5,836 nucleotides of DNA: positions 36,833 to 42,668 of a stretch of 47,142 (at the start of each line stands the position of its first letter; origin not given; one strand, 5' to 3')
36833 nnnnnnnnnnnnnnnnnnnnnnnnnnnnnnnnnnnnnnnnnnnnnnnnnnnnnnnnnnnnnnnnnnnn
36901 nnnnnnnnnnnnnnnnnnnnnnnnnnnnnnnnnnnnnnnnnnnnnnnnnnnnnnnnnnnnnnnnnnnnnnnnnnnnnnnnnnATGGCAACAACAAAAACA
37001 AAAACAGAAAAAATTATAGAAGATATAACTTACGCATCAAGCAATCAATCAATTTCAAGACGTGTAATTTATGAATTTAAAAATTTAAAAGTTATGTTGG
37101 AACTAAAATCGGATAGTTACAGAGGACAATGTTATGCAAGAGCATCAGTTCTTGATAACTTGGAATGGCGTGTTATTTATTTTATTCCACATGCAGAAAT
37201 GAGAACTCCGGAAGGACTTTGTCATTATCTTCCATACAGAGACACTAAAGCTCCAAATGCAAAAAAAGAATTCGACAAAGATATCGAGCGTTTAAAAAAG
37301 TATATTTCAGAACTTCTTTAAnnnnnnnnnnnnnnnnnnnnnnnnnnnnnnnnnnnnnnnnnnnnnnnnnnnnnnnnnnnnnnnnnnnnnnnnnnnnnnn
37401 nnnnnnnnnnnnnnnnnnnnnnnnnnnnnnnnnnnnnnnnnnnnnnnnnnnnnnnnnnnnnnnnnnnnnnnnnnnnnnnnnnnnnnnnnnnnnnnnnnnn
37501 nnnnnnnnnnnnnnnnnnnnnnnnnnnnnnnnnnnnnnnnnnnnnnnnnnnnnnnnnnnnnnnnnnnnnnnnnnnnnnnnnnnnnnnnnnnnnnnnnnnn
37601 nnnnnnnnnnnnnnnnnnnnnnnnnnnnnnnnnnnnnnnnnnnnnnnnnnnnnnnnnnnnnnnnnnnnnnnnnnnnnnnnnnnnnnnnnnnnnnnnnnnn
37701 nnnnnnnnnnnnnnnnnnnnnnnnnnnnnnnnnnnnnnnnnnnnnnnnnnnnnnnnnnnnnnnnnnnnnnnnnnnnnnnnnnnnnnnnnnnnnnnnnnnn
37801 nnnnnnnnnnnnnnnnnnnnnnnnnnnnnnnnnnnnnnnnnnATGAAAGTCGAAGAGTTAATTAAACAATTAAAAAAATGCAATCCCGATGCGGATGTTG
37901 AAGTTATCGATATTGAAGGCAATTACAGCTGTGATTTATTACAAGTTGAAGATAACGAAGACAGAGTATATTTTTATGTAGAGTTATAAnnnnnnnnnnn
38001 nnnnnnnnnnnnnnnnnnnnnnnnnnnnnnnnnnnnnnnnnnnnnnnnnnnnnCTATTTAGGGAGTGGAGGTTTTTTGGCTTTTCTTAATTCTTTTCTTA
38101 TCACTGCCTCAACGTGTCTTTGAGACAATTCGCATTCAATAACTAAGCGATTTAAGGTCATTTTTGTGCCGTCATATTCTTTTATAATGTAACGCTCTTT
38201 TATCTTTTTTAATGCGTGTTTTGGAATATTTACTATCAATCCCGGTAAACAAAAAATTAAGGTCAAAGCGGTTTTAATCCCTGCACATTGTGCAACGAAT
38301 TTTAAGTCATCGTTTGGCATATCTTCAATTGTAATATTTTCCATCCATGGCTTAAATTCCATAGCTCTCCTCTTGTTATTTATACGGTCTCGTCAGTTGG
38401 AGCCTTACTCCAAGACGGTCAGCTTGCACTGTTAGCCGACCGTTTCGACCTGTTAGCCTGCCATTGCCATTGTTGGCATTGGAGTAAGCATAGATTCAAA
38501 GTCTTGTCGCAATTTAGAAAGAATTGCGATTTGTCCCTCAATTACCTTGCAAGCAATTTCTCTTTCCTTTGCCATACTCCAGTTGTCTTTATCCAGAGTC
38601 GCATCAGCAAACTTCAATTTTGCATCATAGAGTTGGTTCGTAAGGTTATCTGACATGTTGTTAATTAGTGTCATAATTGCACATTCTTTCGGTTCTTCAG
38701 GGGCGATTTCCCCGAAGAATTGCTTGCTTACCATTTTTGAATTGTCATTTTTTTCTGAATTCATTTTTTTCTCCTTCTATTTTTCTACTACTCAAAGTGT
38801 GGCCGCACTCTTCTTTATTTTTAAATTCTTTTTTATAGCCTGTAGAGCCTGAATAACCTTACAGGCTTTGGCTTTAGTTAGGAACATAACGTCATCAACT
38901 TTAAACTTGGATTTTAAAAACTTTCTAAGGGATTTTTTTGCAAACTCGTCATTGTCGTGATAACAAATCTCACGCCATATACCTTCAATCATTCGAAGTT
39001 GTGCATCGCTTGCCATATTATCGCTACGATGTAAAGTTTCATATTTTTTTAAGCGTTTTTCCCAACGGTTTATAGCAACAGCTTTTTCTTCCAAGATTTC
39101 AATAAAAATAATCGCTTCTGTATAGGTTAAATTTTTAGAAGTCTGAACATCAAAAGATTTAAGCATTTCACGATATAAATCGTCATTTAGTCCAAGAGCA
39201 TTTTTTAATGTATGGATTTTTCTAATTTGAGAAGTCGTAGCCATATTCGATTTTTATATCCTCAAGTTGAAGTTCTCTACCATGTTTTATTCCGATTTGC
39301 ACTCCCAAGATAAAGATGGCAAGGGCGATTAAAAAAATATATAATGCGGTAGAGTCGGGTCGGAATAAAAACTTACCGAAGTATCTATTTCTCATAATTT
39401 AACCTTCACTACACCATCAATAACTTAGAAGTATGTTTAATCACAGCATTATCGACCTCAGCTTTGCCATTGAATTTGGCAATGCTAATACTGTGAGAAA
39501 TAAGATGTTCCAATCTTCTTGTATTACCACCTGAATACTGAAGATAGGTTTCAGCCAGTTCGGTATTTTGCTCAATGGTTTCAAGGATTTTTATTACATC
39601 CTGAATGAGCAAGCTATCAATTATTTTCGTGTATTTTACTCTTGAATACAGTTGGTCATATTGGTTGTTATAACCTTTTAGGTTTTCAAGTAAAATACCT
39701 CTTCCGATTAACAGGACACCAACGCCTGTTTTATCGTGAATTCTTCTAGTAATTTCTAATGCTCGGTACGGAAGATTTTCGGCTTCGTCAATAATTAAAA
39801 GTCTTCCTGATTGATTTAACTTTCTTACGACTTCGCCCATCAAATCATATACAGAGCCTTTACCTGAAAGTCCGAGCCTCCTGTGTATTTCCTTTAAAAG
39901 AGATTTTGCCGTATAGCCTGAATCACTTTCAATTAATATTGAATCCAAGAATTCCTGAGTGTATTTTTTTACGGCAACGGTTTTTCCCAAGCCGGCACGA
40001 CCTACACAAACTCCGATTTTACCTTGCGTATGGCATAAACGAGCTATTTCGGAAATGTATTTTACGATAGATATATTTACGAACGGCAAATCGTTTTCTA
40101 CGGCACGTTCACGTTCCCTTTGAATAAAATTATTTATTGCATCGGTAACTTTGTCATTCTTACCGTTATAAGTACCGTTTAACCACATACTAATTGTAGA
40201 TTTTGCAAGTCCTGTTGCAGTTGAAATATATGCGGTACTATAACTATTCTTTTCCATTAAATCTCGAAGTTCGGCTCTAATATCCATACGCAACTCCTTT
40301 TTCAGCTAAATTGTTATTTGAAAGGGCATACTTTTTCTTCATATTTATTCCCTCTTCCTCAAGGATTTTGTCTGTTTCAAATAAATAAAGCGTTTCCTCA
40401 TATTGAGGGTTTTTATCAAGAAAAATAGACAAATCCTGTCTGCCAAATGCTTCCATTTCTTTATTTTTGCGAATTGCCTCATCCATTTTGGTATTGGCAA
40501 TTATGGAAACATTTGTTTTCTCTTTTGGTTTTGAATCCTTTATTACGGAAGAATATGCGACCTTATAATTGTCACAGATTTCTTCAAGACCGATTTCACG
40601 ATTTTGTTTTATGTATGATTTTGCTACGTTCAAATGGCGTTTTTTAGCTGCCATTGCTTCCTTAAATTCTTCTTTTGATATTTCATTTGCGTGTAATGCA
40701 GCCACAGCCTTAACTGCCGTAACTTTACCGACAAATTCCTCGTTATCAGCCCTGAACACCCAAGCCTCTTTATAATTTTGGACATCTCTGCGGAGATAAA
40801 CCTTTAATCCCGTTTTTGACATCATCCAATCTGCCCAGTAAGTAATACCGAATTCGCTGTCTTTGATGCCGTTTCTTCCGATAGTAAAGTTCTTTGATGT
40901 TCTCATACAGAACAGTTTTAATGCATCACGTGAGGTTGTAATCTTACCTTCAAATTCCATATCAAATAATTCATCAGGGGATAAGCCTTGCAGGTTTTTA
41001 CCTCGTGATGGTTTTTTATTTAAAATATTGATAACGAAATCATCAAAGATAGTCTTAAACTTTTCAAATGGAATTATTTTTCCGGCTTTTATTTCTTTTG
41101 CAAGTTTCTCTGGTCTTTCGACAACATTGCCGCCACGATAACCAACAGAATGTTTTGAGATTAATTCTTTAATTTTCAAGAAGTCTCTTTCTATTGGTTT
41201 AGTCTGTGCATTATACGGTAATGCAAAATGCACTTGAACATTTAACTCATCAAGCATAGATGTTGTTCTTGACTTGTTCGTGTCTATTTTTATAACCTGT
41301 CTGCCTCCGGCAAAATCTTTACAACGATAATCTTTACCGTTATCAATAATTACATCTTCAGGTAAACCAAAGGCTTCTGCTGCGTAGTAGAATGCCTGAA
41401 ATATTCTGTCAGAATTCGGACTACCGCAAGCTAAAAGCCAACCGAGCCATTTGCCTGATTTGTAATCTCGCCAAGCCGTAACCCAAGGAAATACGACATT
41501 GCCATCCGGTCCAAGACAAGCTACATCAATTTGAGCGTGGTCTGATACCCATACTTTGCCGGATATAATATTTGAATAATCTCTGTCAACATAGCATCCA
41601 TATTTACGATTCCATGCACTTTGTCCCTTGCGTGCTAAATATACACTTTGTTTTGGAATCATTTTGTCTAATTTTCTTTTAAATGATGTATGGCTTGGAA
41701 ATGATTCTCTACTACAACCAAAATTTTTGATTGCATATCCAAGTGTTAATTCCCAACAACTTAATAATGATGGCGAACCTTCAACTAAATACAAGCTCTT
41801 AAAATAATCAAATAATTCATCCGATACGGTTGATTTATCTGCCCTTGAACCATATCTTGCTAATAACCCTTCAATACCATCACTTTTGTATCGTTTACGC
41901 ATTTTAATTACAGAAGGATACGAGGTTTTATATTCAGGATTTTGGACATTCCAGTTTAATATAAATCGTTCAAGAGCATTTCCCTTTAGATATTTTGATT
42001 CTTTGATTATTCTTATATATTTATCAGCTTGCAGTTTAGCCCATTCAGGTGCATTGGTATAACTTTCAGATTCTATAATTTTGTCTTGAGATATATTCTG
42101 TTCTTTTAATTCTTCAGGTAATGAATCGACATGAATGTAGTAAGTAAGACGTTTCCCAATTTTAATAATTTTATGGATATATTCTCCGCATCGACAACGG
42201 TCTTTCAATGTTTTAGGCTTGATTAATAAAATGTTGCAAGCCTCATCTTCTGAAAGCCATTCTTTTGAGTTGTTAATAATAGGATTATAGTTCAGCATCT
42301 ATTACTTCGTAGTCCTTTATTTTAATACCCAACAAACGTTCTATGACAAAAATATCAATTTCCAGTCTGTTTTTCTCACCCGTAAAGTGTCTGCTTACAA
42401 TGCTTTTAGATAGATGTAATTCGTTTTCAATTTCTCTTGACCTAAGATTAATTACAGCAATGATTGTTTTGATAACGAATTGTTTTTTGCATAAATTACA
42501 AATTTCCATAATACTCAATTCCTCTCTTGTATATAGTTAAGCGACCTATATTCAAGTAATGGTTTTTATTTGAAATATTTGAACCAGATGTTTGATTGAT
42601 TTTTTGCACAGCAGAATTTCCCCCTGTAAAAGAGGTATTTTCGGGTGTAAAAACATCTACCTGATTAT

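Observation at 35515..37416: Three copies of a structured intergenic element that starts right after a stop codon and splits the accessory genes into cassettes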

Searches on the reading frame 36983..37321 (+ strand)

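Call 9: search_protein_families(library=pfam, proteins=[window:36983-37321:+], max_evalue=0.01)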
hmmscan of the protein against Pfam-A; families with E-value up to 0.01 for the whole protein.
window:36983-37321:+ (112 aa): 0 families

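Call 10: search_protein_families(library=phrogs, proteins=[window:36983-37321:+], max_evalue=0.01)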
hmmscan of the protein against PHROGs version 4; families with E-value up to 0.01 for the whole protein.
window:36983-37321:+ (112 aa): 1 family
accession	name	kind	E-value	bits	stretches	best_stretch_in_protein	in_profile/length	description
phrog_10108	-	unknown function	2.2e-17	64.4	1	3-110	3-106/109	-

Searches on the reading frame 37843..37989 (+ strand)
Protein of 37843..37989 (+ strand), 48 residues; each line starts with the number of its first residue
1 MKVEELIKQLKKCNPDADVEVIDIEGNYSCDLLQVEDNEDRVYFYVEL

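Call 35: search_protein_families(library=phrogs, proteins=[window:37843-37989:+], max_evalue=0.01)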
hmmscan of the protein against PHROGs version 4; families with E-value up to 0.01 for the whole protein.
window:37843-37989:+ (48 aa): 5 families
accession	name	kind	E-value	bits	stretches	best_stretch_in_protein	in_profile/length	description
phrog_22847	-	unknown function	3e-08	34.4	1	1-22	1-22/47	-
phrog_6161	-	unknown function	3.7e-07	30.9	1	1-35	1-35/59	-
phrog_5861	-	unknown function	0.0025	19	1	1-23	1-22/53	-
phrog_20907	-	unknown function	0.0066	17.4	1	1-21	1-21/45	-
phrog_12566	-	unknown function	0.0087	17.3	0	1-21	2-22/133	-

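Call 36: search_protein_families(library=pfam, proteins=[window:37843-37989:+], max_evalue=1)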
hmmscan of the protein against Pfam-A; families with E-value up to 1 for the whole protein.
window:37843-37989:+ (48 aa): 2 families
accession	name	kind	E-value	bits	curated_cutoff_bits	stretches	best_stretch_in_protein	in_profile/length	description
PF22610.1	CovS-like_HAMP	-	0.032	14.6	27.4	1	8-40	9-37/57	Histidine kinase, HAMP domain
PF11494.13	Ta0938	-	0.04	14.8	27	1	3-47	34-79/92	Ta0938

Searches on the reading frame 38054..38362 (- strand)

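Call 12: search_protein_families(library=pfam, proteins=[window:38054-38362:-], max_evalue=0.001)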
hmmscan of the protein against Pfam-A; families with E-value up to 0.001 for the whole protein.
window:38054-38362:- (102 aa): 0 families

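Call 35: search_protein_families(library=phrogs, proteins=[window:38054-38362:-], max_evalue=0.01)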
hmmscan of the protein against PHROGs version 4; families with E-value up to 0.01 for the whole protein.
window:38054-38362:- (102 aa): 1 family
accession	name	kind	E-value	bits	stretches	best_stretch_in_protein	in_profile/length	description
phrog_836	-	transcription regulation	3.4e-09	37.9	1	6-50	2-46/133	late transcriptional activator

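Call 36: search_protein_families(library=pfam, proteins=[window:38054-38362:-], max_evalue=1)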
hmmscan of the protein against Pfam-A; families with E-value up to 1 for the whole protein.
window:38054-38362:- (102 aa): 1 family
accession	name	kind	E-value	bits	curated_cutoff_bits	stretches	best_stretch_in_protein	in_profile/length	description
PF08765.17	Mor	-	0.058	13.9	24.9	1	23-92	27-96/107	Mor transcription activator family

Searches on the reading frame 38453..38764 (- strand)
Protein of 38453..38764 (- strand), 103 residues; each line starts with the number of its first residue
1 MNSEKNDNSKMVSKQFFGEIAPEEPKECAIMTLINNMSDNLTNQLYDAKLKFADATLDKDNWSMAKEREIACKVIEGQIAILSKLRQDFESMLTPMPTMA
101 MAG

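Call 12: search_protein_families(library=pfam, proteins=[window:38453-38764:-], max_evalue=0.001)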
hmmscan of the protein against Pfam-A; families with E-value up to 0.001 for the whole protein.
window:38453-38764:- (103 aa): 0 families

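Call 35: search_protein_families(library=phrogs, proteins=[window:38453-38764:-], max_evalue=0.01)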
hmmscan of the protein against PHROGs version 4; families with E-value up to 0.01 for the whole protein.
window:38453-38764:- (103 aa): 0 families

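Call 36: search_protein_families(library=pfam, proteins=[window:38453-38764:-], max_evalue=1)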
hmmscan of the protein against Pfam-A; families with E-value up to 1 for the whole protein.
window:38453-38764:- (103 aa): 1 family
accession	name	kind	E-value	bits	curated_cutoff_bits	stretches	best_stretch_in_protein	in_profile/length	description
PF17536.7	Mx_ML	-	0.08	13.1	25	1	17-85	8-75/149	Matrix and Matrix long proteins N-terminal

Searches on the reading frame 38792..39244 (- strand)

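Call 12: search_protein_families(library=pfam, proteins=[window:38792-39244:-], max_evalue=0.001)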
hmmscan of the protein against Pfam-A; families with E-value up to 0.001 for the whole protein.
window:38792-39244:- (150 aa): 1 family
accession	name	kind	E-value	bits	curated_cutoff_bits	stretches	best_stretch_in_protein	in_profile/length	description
PF06252.17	GemA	-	1.2e-15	58.9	27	1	19-139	1-118/119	Bacteriophage Mu, GemA protein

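Call 35: search_protein_families(library=phrogs, proteins=[window:38792-39244:-], max_evalue=0.01)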
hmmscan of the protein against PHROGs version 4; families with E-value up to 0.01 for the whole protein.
window:38792-39244:- (150 aa): 3 families
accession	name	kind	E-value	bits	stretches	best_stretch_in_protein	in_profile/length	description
phrog_286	-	unknown function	8.1e-27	95.5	1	2-148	8-152/186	-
phrog_8067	-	unknown function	0.00031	21.7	1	5-36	5-36/65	-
phrog_987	-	unknown function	0.0014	19.9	0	1-38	1-35/66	-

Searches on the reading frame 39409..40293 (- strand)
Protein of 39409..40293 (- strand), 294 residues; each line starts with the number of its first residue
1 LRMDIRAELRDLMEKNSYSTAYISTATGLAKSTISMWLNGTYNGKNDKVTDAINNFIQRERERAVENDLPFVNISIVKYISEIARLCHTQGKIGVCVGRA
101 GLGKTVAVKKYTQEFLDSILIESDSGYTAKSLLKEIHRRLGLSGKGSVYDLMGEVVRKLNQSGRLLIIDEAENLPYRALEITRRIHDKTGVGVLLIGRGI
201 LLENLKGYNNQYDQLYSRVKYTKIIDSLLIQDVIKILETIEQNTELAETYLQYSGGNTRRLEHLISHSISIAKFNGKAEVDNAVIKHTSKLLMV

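Call 12: search_protein_families(library=pfam, proteins=[window:39409-40293:-], max_evalue=0.001)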
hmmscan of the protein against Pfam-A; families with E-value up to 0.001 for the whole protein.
window:39409-40293:- (294 aa): 2 families
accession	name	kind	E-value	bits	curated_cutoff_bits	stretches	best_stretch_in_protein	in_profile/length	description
PF13401.12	AAA_22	-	1.7e-18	67.6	27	1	90-201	4-126/130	AAA domain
PF13604.12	AAA_30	-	1.7e-05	25.1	27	1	84-197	11-123/191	AAA domain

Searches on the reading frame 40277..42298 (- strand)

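Call 12: search_protein_families(library=pfam, proteins=[window:40277-42298:-], max_evalue=0.001)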
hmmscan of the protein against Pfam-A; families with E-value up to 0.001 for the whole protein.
window:40277-42298:- (673 aa): 3 families
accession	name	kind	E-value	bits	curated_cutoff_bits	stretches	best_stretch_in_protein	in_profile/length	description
PF09039.17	HTH_Tnp_Mu_2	-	3.7e-09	37.1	20.5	1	145-233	16-103/109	Mu DNA binding, I gamma subdomain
PF09299.17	Mu-transpos_C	-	1.9e-08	34.6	21.7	1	463-523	2-59/61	Mu transposase, C-terminal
PF02914.21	DDE_2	-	2.3e-08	34.5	23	1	255-436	15-205/221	Bacteriophage Mu transposase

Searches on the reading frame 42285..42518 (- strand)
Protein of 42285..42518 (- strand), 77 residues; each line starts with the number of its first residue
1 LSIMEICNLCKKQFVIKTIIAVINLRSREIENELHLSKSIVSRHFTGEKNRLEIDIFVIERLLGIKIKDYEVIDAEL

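Call 35: search_protein_families(library=phrogs, proteins=[window:42285-42518:-], max_evalue=0.01)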
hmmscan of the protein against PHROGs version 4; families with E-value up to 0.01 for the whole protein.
window:42285-42518:- (77 aa): 0 families

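Call 36: search_protein_families(library=pfam, proteins=[window:42285-42518:-], max_evalue=1)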
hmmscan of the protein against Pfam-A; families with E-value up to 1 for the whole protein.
window:42285-42518:- (77 aa): 1 family
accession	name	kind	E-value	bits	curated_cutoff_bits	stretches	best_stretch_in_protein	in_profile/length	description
PF01022.26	HTH_5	-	0.0051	17.1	22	1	26-45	17-36/47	Bacterial regulatory protein, arsR family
